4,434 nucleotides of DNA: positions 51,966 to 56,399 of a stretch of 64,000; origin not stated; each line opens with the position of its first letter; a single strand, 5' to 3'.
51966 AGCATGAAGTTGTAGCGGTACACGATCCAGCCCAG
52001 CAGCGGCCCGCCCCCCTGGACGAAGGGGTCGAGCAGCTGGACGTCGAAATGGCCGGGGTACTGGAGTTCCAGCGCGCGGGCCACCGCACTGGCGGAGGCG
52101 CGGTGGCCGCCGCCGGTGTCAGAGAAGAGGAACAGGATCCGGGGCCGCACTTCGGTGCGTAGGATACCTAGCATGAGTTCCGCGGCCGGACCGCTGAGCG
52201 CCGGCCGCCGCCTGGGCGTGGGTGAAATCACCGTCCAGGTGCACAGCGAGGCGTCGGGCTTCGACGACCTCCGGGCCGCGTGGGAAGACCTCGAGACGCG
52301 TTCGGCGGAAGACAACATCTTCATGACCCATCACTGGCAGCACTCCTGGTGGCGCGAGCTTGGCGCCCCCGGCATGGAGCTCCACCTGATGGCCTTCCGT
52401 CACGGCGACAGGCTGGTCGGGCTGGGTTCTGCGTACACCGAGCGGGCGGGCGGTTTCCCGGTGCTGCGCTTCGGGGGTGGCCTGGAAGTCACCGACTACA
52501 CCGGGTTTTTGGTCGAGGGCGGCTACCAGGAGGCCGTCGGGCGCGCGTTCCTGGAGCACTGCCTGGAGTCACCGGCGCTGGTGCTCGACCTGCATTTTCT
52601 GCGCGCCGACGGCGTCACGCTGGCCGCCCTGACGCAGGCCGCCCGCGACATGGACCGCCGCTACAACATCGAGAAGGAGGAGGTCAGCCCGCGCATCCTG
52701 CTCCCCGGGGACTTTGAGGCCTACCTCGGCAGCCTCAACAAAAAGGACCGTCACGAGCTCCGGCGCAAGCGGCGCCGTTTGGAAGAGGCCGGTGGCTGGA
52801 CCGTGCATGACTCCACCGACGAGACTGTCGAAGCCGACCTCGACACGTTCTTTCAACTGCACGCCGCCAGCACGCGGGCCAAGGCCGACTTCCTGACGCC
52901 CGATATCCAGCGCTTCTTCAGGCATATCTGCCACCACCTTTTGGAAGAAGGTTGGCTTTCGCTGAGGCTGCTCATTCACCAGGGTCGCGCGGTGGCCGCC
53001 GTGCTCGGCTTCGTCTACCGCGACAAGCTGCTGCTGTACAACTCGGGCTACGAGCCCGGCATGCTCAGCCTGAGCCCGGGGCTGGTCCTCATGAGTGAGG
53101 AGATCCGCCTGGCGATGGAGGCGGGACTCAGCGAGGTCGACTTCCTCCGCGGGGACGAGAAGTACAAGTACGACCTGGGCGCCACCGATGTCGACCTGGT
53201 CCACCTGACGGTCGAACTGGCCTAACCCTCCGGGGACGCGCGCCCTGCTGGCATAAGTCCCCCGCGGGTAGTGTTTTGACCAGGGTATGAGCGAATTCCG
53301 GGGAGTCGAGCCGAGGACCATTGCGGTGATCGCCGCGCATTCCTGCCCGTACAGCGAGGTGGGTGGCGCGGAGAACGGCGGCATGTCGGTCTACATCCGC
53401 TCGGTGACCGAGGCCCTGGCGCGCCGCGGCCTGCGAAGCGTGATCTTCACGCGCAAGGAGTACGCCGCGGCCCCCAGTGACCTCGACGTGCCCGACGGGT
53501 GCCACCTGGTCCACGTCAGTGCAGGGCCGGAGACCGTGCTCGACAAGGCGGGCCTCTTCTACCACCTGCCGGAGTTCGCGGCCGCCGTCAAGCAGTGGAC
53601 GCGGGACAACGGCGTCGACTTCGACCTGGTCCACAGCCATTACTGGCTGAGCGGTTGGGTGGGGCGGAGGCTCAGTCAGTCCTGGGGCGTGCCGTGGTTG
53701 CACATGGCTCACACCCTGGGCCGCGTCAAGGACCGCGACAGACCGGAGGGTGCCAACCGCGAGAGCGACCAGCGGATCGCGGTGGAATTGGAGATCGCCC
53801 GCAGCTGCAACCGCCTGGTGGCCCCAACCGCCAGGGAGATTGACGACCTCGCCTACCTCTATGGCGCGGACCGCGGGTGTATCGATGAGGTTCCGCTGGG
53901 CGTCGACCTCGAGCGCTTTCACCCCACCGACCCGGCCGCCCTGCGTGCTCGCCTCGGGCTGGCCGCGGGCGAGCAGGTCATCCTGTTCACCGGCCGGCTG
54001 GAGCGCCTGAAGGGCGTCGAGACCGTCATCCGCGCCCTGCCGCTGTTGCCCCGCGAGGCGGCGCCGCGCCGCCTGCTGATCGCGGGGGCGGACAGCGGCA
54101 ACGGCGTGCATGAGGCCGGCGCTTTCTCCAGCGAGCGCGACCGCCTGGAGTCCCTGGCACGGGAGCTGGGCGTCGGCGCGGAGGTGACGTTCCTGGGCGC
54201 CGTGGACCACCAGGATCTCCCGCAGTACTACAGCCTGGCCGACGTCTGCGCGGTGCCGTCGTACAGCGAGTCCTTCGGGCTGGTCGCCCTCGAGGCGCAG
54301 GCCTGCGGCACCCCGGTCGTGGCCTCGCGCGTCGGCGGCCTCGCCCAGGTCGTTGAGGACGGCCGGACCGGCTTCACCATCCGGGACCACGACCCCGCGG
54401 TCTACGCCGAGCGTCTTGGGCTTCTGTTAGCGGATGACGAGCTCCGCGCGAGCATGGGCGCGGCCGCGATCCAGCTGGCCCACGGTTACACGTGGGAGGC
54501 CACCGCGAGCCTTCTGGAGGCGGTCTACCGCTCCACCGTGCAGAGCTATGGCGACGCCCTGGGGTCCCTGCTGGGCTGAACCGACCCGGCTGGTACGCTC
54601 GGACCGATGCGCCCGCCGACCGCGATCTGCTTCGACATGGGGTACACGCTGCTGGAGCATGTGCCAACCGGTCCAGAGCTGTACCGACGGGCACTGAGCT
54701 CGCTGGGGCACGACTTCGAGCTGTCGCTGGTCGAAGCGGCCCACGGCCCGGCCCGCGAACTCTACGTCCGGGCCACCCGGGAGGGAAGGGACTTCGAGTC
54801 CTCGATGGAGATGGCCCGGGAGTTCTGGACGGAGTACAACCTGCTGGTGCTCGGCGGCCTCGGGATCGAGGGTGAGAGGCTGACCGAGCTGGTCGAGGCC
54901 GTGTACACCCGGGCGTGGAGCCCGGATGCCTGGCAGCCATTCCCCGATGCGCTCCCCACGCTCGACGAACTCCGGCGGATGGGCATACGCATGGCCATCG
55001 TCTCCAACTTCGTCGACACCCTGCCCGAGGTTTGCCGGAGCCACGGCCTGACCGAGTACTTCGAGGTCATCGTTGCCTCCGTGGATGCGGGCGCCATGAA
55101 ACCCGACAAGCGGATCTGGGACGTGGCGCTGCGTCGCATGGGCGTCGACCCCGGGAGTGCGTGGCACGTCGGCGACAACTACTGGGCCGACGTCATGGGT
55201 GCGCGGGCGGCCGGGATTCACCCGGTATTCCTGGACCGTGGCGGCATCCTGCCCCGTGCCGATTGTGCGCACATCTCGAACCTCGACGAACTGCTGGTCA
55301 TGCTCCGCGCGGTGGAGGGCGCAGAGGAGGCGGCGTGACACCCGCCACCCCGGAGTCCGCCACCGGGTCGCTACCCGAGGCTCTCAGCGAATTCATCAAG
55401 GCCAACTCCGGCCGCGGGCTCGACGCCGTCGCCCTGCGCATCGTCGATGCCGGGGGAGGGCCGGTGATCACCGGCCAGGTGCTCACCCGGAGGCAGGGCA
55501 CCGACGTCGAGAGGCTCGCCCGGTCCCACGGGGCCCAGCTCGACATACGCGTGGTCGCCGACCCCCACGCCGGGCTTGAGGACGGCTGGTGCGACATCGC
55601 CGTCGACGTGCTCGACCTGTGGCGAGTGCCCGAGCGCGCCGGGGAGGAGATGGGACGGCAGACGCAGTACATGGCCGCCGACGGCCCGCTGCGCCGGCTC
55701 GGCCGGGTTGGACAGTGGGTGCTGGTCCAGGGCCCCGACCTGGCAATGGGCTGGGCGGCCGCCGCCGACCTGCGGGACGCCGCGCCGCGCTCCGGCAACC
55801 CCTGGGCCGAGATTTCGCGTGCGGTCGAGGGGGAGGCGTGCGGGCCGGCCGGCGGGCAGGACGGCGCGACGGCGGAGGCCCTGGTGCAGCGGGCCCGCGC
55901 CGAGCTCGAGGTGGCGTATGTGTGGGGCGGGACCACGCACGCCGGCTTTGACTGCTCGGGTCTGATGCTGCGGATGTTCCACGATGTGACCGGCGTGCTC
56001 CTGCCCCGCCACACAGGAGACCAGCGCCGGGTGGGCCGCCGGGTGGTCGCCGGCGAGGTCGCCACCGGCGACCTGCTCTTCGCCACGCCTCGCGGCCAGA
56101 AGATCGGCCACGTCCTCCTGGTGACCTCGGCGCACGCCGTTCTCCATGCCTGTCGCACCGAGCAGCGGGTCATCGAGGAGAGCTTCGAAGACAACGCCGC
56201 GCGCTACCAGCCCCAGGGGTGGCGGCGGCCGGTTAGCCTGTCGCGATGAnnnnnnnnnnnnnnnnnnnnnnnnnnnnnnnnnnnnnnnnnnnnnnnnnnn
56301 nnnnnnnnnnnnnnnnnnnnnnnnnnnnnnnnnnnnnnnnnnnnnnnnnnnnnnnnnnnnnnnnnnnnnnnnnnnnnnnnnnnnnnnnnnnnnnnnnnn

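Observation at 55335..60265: Orphan LysW-like carrier protein with ATP-grasp, ThrC-like PLP enzyme, MurD-like ligase and NlpC/P60 peptidase: candidate new amino-group-carrier pathway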

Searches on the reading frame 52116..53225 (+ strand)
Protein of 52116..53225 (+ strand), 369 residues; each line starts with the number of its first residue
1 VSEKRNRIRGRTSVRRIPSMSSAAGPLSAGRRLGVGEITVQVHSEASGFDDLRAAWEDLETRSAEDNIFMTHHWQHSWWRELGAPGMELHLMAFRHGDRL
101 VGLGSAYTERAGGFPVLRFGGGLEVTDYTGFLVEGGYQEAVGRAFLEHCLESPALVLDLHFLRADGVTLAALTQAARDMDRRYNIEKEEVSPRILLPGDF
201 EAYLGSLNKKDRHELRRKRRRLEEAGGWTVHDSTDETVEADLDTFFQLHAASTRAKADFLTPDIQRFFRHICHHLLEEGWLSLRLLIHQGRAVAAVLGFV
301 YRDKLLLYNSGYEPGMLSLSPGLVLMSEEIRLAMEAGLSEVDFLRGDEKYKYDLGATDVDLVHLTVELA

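Call 3: search_protein_families(library=pfam, proteins=[window:52116-53225:+], max_evalue=0.01)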
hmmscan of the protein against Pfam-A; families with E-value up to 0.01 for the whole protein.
window:52116-53225:+ (369 aa): 2 families
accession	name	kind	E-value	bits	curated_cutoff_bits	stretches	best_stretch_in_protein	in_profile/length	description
PF13480.13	Acetyltransf_6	-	4.4e-39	134.3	22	1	210-351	2-142/143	Acetyltransferase (GNAT) domain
PF04339.18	FemAB_like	-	4.8e-07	29.7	27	1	199-305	171-274/369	Peptidogalycan biosysnthesis/recognition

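Call 4: search_protein_families(library=ncbifam, proteins=[window:52116-53225:+], max_evalue=0.01)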
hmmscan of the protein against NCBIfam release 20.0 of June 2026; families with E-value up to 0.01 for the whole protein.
window:52116-53225:+ (369 aa): 2 families
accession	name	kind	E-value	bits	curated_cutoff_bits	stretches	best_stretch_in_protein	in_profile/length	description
NF047385.1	T4SS_GNAT_BspF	exception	1.5e-07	30.4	775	1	179-333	191-352/428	type IV secretion system effector crotonyl transferase BspF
TIGR03019.1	pepcterm_femAB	equivalog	4e-05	22.8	260.35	1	180-347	109-262/330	FemAB family XrtA/PEP-CTERM system-associated protein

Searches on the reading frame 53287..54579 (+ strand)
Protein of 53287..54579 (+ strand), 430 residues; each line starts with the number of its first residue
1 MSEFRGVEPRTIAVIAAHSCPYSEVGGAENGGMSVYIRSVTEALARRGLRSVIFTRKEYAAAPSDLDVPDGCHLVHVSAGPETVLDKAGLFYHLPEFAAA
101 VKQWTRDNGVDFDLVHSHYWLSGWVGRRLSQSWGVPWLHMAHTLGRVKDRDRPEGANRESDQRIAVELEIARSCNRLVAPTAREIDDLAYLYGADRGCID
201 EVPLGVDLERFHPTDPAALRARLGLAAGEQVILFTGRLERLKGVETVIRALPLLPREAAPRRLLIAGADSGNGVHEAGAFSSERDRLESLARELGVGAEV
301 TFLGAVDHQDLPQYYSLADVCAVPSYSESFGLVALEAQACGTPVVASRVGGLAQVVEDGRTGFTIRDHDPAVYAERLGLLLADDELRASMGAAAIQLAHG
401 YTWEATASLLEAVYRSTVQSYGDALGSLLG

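Call 3: search_protein_families(library=pfam, proteins=[window:53287-54579:+], max_evalue=0.01)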
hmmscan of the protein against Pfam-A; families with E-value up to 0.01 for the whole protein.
window:53287-54579:+ (430 aa): 6 families
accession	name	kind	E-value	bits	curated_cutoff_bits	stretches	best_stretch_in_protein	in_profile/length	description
PF00534.26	Glycos_transf_1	-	2.3e-43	148.2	26.4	1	219-395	5-170/172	Glycosyl transferases group 1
PF13692.12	Glyco_trans_1_4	-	9.5e-35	120.4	27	1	230-383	2-142/142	Glycosyl transferases group 1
PF20706.3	GT4-conflict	-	2.6e-22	79.8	26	1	27-360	8-324/385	Family 4 Glycosyltransferase in conflict systems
PF13579.12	Glyco_trans_4_4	-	2.8e-22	80.2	29.7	1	31-205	1-158/158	Glycosyl transferase 4-like domain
PF13439.12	Glyco_transf_4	-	4.3e-22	79.4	28.5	1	31-210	2-170/170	Glycosyltransferase Family 4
PF13524.12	Glyco_trans_1_2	-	1.7e-08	35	25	1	299-408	28-140/144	Glycosyl transferase-like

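Call 4: search_protein_families(library=ncbifam, proteins=[window:53287-54579:+], max_evalue=0.01)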
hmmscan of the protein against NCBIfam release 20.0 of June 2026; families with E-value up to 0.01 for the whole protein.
window:53287-54579:+ (430 aa): 44 families (the best 25 are shown)
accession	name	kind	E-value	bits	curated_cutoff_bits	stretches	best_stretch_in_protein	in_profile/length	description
TIGR03449.1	mycothiol_MshA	equivalog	2e-116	389.3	462.5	1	12-418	2-404/406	D-inositol-3-phosphate glycosyltransferase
NF041876.1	EPS_EpsE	equivalog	1.1e-31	110.5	400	1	202-395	191-373/389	exopolysaccharide biosynthesis GT4 family glycosyltransferase EpsE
TIGR03999.1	thiol_BshA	equivalog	1.6e-30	106.3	273.7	1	199-417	169-373/375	N-acetyl-alpha-D-glucosaminyl L-malate synthase BshA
TIGR02149.1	glgA_Coryne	subfamily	2.3e-30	106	302.4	1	110-417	82-390/391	glycogen synthase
TIGR04047.1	MSMEG_0565_glyc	hypoth_equivalog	1.8e-29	103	259.85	1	183-415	148-372/373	MSMEG_0565 family glycosyltransferase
TIGR04063.1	stp3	hypoth_equivalog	6e-27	94.5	442.05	1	38-417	21-395/397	TIGR04063 family PEP-CTERM/XrtA system glycosyltransferase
TIGR02472.1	sucr_P_syn_N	equivalog_domain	1.4e-26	93.4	576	1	65-405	68-429/439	sucrose-phosphate synthase, putative, glycosyltransferase domain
TIGR03088.1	stp2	hypoth_equivalog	1.7e-24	86.6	409.05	1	201-416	164-372/374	TIGR03088 family PEP-CTERM/XrtA system glycosyltransferase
TIGR04157.1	glyco_rSAM_CFB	subfamily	7.3e-24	84.5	400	1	212-366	210-349/406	TIGR04157 family glycosyltransferase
NF053787.1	GlcN_PG_synth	equivalog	1.9e-23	82.9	480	2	306-417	250-359/361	N-acetylglucosaminyl phosphatidylglycerol synthase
NF012028.0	PRK15484.1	subfamily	7.9e-23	81.2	618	1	199-414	163-375/380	lipopolysaccharide N-acetylglucosaminyltransferase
NF047684.1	TeichurnBiosyTuaC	equivalog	3.6e-22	78.8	550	1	97-418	94-390/391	teichuronic acid biosynthesis protein TuaC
NF038295.1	EPS_HpsP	equivalog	1.5e-20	73.6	550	1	202-416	181-386/388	hormogonium polysaccharide biosynthesis glycosyltransferase HpsP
NF038229.1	Glyco4_Geo_Pelo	equivalog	1.5e-16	60.4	400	1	118-418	63-337/338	GPMC system family 4 glycosyltransferase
TIGR02095.1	glgA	subfamily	3.2e-15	55.8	328.45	1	217-416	280-476/477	glycogen/starch synthase, ADP-glucose type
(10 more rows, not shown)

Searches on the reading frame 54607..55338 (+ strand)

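Call 3: search_protein_families(library=pfam, proteins=[window:54607-55338:+], max_evalue=0.01)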
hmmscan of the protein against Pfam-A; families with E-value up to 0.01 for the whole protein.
window:54607-55338:+ (243 aa): 3 families
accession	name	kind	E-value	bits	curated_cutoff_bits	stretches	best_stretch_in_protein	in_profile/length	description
PF00702.32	Hydrolase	-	1.7e-26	94.2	26.4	1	6-203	3-191/191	haloacid dehalogenase-like hydrolase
PF13419.12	HAD_2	-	7.4e-18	65.7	23.8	1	9-206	3-175/178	Haloacid dehalogenase-like hydrolase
PF13242.12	Hydrolase_like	-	4.9e-10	39.6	22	1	165-212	4-51/75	HAD-hyrolase-like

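Call 4: search_protein_families(library=ncbifam, proteins=[window:54607-55338:+], max_evalue=0.01)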
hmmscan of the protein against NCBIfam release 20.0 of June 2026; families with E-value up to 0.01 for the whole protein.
window:54607-55338:+ (243 aa): 32 families (the best 25 are shown)
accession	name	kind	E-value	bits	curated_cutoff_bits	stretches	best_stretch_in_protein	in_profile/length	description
TIGR02252.1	DREG-2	subfamily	8.9e-34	117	155.2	1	6-207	2-202/203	HAD hydrolase, REG-2-like, family IA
TIGR02253.1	CTE7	subfamily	2.5e-23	83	169.75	1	6-213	4-198/221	TIGR02253 family HAD-type hydrolase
TIGR02254.1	YjjG_YfnB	equivalog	2.3e-19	69.8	159.9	1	98-215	86-202/223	YjjG family noncanonical pyrimidine nucleotidase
TIGR01428.1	HAD_type_II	equivalog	1.8e-18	67.3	125.4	1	107-213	88-194/197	haloacid dehalogenase type II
NF053830.1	RUBPPhHalo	equivalog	2.3e-14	53.6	330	1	94-214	89-208/234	ribulose-1,5-bisphosphate 5-phosphatase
TIGR01449.2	PGP_bact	equivalog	6.1e-13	48.8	180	1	108-212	83-187/213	phosphoglycolate phosphatase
NF006976.0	PRK09449.1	equivalog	2.6e-12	46.7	183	1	110-215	95-207/225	pyrimidine 5'-nucleotidase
NF009695.0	PRK13222.1-2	equivalog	6.7e-11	42.1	225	1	94-209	79-193/226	phosphoglycolate phosphatase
NF009804.0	PRK13288.1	equivalog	2.6e-10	40.1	218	1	110-204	82-176/215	pyrophosphatase PpaX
TIGR01509.1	HAD-SF-IA-v3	subfamily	8.6e-09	35.7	29.4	1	87-207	42-152/154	HAD-IA family hydrolase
TIGR02009.1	PGMB-YQAB-SF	subfamily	9.6e-09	35.7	153.35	1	5-206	2-183/186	beta-phosphoglucomutase family hydrolase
TIGR01662.1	HAD-SF-IIIA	subfamily_domain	2.5e-08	34.1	44.6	1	105-210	20-139/141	HAD-IIIA family hydrolase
NF009697.0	PRK13222.1-4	equivalog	7.4e-08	32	327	1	97-209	82-193/232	phosphoglycolate phosphatase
TIGR02247.1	HAD-1A3-hyp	subfamily_domain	8.5e-08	32.2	125.4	1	109-206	93-192/211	epoxide hydrolase N-terminal domain-like phosphatase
TIGR01454.1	AHBA_synth_RP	hypoth_equivalog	1.1e-07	31.7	246.65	1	110-205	75-170/205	AHBA synthesis associated protein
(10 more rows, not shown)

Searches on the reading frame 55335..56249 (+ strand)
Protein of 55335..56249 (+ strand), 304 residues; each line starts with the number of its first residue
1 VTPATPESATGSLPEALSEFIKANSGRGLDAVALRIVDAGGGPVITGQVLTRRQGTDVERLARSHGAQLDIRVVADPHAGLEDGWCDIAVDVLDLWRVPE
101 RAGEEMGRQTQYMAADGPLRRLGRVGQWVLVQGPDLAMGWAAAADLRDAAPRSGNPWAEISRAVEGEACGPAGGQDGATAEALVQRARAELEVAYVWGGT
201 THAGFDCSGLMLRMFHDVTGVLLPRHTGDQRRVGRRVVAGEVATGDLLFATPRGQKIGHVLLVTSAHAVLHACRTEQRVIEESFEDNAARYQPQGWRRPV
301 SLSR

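Call 3: search_protein_families(library=pfam, proteins=[window:55335-56249:+], max_evalue=0.01)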
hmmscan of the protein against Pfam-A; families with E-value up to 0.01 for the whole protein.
window:55335-56249:+ (304 aa): 1 family
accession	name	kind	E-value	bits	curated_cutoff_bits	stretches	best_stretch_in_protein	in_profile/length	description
PF00877.26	NLPC_P60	-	6.4e-20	71.5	23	1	193-286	2-93/105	NlpC/P60 family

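Call 4: search_protein_families(library=ncbifam, proteins=[window:55335-56249:+], max_evalue=0.01)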
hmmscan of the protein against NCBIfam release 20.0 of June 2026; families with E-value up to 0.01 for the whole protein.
window:55335-56249:+ (304 aa): 8 families
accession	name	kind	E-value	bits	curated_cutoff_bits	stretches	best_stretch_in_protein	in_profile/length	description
NF033742.1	NlpC_p60_RipB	exception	3.8e-14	52.8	335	1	181-279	78-186/206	NlpC/P60 family peptidoglycan endopeptidase RipB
NF046048.1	NlpC_P60_DIP1281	equivalog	9.8e-14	51.1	517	1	203-256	496-548/587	DIP1281 family NlpC/P60 protein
NF033743.1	NlpC_inact_RipD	exception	1.4e-12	47.5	215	1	166-256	55-143/181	NlpC/P60 family peptidoglycan-binding protein RipD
NF033741.1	NlpC_p60_RipA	exception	1.2e-11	44.3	625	1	180-276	328-434/457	NlpC/P60 family peptidoglycan endopeptidase RipA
NF008096.1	PRK10838.1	equivalog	2.6e-11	43.7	186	1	192-286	80-172/189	bifunctional murein DD-endopeptidase/murein LD-carboxypeptidase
NF010495.0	PRK13914.1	equivalog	5.2e-10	38.9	647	1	176-262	362-446/481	invasion associated endopeptidase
NF038345.1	wall_hydro_RipC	exception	1.5e-09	37.8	425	1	167-248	238-318/362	peptidoglycan hydrolase RipC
NF040678.1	EntFM_CwpFM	equivalog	0.00052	19.1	720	1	174-216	306-348/430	enterotoxin EntFM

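Call 35: search_solved_structures(query=window:55335-56249:+, max_evalue=0.001)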
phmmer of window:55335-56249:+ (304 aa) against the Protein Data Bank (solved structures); distinct sequences matched with E-value up to 0.001: 33.
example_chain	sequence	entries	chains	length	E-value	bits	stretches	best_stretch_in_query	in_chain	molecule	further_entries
8er5_A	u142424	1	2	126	1.3e-10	44.2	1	171-283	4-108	NlpC/P60 domain-containing protein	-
3pbi_A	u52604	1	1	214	2.7e-10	43.2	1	179-269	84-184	INVASION PROTEIN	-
3i86_A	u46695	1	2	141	4.6e-10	42.5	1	197-264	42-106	Putative uncharacterized protein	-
2xiv_A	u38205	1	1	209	5.8e-10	42.1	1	180-261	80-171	HYPOTHETICAL INVASION PROTEIN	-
3ne0_A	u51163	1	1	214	6.3e-10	42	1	180-261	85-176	Resuscitation promoting factor Interacting Protein A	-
3pbc_A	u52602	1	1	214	6.4e-10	42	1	180-261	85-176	INVASION PROTEIN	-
2k1g_A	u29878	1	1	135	9.1e-10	41.5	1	193-283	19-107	Lipoprotein spr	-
3h41_A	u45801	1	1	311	1.1e-09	41.2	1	179-279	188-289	NLP/P60 family protein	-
8xud_I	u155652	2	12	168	1.5e-09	40.8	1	193-283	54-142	Murein DD-endopeptidase MepS/Murein LD-carboxypeptidase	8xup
7cfl_A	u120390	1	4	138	1.8e-09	40.5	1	180-274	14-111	Putative cell wall hydrolase phosphatase-associated protein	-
6b8c_A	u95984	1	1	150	2.6e-09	40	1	171-275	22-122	NLP/P60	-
4q4t_A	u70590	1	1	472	5e-09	39.1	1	180-260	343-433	Peptidoglycan endopeptidase RipA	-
4q4n_A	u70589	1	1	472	6.1e-09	38.8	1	180-257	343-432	Peptidoglycan endopeptidase RipA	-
8v3w_H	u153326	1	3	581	7e-09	38.6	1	173-272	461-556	Hub-Hydrolase (CD1368)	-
3s0q_A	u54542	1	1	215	1.2e-08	37.8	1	180-261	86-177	INVASION PROTEIN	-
2evr_A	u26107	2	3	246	1.8e-08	37.2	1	183-273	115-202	COG0791: Cell wall-associated hydrolases (invasion-associated proteins)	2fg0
2hbw_A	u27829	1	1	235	2.3e-08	36.9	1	182-271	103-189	NLP/P60 protein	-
8idc_E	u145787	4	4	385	1.3e-07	34.4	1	145-263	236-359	NlpC/P60 family protein | Probable endopeptidase MT2245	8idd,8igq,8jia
3pvq_A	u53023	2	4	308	1.4e-07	34.3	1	179-265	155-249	Dipeptidyl-peptidase VI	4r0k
8ev4_A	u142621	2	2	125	1.2e-05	27.9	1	178-275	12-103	Clan CA, family C40, NlpC/P60 superfamily cysteine peptidase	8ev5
4fdy_A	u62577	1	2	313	1.6e-05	27.6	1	177-272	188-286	Similar to lipoprotein, NLP/P60 family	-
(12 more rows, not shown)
